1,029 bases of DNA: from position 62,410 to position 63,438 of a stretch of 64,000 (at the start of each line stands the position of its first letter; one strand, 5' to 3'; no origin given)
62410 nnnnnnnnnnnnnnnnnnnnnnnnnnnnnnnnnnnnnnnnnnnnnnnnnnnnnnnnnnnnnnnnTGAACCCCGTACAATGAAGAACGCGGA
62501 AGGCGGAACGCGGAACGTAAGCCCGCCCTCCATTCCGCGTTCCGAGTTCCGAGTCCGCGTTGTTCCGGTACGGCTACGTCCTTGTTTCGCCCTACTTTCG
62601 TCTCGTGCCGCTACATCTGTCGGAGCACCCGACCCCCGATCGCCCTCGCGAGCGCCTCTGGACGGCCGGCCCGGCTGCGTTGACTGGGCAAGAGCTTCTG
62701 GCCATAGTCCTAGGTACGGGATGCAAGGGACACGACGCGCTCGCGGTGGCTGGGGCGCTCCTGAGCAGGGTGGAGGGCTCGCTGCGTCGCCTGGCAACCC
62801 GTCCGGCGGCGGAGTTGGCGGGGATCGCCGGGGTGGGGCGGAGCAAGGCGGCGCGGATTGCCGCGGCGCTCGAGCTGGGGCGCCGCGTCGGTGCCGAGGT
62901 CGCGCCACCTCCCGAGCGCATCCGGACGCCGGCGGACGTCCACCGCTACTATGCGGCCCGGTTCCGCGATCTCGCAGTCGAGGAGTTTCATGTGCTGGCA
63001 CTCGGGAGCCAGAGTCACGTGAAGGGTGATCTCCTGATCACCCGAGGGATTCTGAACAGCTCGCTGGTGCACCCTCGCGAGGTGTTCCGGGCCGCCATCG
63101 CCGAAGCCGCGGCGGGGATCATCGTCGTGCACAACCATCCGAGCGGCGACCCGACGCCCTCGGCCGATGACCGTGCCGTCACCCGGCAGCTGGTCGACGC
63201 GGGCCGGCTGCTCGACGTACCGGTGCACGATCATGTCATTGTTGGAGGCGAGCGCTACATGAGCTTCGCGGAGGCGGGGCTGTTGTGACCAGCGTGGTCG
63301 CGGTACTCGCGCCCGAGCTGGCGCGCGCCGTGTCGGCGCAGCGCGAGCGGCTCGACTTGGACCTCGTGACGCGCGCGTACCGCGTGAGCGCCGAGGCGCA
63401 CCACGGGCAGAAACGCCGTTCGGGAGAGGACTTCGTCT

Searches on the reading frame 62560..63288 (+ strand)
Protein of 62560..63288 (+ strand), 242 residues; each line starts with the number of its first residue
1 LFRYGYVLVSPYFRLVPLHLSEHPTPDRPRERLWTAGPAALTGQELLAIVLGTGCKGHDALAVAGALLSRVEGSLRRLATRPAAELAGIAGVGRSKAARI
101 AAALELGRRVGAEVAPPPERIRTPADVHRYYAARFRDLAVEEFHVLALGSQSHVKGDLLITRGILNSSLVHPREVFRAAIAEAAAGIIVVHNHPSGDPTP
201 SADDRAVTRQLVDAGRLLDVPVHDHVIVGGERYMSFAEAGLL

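Call 59: search_protein_families(library=pfam, proteins=[window:62560-63288:+], max_evalue=0.0001)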
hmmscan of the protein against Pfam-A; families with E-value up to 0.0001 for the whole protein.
window:62560-63288:+ (242 aa): 2 families
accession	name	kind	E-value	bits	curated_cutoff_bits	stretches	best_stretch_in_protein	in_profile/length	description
PF04002.20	RadC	-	1e-40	138.8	22.1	1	121-241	1-121/121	RadC-like JAB domain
PF20582.4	UPF0758_N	-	2e-20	73.1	27.1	1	22-98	3-77/77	UPF0758 N-terminal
